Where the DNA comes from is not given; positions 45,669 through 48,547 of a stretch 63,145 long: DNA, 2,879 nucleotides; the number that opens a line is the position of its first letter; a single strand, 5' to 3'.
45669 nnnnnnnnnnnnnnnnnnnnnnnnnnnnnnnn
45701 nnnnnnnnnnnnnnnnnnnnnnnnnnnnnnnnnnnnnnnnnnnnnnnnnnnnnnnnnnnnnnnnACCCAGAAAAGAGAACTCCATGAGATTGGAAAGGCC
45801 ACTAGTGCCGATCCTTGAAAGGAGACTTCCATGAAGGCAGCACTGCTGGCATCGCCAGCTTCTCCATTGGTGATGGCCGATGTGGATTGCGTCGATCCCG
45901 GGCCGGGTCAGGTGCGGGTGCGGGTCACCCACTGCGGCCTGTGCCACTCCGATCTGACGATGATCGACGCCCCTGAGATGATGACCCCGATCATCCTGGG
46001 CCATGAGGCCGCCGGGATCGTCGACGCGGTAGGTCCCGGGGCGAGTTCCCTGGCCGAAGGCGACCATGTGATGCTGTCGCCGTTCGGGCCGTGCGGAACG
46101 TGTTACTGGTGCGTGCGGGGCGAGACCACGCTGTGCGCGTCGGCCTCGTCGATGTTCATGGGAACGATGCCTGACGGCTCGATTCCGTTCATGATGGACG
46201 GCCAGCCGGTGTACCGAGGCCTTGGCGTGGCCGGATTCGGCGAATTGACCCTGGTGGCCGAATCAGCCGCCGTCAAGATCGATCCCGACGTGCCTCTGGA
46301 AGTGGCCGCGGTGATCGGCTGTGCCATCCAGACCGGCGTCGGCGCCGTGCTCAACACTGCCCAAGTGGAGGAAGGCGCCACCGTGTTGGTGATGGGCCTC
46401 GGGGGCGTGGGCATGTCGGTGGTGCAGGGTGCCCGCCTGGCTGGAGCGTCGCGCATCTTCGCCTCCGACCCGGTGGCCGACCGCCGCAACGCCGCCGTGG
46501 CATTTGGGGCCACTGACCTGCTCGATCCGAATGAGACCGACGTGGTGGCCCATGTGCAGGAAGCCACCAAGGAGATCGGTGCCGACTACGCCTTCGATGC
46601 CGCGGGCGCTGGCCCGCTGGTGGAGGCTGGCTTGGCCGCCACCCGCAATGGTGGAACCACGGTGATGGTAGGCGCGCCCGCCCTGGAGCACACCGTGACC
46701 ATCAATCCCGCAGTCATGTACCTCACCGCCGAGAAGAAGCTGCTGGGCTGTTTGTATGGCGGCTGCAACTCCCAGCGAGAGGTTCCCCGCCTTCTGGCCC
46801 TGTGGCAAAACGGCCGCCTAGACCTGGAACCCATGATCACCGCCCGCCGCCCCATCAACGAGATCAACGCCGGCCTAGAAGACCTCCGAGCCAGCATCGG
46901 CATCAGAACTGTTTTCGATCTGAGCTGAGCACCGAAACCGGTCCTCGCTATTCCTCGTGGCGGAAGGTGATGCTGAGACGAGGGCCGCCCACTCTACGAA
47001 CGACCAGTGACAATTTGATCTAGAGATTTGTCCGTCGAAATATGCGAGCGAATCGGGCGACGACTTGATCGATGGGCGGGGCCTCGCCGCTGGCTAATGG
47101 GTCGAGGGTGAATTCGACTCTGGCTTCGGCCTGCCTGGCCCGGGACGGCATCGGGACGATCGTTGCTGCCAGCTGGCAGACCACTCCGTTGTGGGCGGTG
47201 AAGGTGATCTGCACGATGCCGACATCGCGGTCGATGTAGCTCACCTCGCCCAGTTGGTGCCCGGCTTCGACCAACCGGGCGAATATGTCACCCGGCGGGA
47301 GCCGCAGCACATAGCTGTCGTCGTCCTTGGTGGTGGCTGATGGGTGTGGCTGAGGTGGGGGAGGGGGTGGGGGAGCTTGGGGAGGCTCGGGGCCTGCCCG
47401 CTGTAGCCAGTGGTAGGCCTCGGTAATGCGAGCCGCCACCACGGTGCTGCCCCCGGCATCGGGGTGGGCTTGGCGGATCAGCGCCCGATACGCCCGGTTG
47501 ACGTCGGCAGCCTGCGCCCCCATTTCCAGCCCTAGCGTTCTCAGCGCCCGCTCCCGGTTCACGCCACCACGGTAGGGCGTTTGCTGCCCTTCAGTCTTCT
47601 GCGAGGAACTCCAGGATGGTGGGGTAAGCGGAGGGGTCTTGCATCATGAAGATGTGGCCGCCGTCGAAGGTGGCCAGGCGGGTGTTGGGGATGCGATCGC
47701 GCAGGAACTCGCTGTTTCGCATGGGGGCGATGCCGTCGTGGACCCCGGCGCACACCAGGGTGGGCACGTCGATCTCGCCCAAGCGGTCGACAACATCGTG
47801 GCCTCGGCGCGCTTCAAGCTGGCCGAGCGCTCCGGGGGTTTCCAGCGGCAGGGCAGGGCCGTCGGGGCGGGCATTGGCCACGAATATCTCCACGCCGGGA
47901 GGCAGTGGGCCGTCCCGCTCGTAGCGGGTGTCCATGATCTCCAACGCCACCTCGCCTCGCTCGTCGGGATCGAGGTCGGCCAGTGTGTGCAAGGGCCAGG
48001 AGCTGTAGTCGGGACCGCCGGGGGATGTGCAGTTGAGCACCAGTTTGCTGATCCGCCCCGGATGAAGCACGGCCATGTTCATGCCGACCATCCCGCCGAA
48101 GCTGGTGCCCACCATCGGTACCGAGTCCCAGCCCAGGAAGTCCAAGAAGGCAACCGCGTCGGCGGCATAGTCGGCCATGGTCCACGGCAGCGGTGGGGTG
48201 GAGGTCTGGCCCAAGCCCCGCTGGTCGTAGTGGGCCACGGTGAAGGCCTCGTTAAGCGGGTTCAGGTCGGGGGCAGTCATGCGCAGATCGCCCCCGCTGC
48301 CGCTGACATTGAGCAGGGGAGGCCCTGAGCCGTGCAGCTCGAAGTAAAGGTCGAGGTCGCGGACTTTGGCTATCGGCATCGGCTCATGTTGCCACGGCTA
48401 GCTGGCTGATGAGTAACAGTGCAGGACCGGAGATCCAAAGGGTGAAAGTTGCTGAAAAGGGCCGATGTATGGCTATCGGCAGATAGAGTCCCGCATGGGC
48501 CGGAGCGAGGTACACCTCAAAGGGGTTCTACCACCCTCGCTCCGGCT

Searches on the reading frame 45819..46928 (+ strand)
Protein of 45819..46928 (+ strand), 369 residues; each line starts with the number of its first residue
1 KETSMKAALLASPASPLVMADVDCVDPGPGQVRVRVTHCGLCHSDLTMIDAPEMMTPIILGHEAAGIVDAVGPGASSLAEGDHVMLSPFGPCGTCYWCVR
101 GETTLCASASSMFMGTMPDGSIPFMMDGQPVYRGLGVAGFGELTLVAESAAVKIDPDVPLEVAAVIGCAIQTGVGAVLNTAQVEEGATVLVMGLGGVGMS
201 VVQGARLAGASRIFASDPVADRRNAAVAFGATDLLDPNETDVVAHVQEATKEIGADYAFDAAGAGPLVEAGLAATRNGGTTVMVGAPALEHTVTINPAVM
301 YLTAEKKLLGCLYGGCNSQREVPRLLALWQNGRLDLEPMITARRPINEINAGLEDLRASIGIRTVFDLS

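Call 13: search_protein_families(library=pfam, proteins=[window:45819-46928:+])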
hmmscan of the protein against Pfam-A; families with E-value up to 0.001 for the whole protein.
window:45819-46928:+ (369 aa): 3 families
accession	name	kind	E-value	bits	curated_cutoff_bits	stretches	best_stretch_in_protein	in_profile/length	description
PF00107.32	ADH_zinc_N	-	1.9e-25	89.7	31.8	1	196-328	1-126/129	Zinc-binding dehydrogenase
PF08240.17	ADH_N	-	8.7e-24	84.2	23.5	1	28-154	1-102/104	Alcohol dehydrogenase GroES-like domain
PF13602.12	ADH_zinc_N_2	-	0.00031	22.1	27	1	230-355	2-122/134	Zinc-binding dehydrogenase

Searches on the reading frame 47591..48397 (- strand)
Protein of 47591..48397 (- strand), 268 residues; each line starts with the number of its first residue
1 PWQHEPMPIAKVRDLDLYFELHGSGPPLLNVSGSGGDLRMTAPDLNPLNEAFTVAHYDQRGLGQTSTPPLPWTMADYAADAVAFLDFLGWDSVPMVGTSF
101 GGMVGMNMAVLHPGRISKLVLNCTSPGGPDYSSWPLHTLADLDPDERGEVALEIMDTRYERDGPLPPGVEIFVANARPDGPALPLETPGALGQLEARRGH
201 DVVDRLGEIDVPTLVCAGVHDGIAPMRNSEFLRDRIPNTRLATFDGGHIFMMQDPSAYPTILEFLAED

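Call 13: search_protein_families(library=pfam, proteins=[window:47591-48397:-])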
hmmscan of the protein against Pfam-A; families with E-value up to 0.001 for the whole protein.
window:47591-48397:- (268 aa): 3 families
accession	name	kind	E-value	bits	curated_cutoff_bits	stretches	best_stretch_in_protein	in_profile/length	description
PF00561.26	Abhydrolase_1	-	1.7e-24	87.3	25.8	2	26-132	1-103/245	alpha/beta hydrolase fold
PF12146.15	Hydrolase_4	-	1.8e-11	44.2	27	1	51-125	31-110/239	Serine aminopeptidase, S33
PF12697.13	Abhydrolase_6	-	1.1e-09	39.7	26.3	1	44-256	19-212/217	Alpha/beta hydrolase family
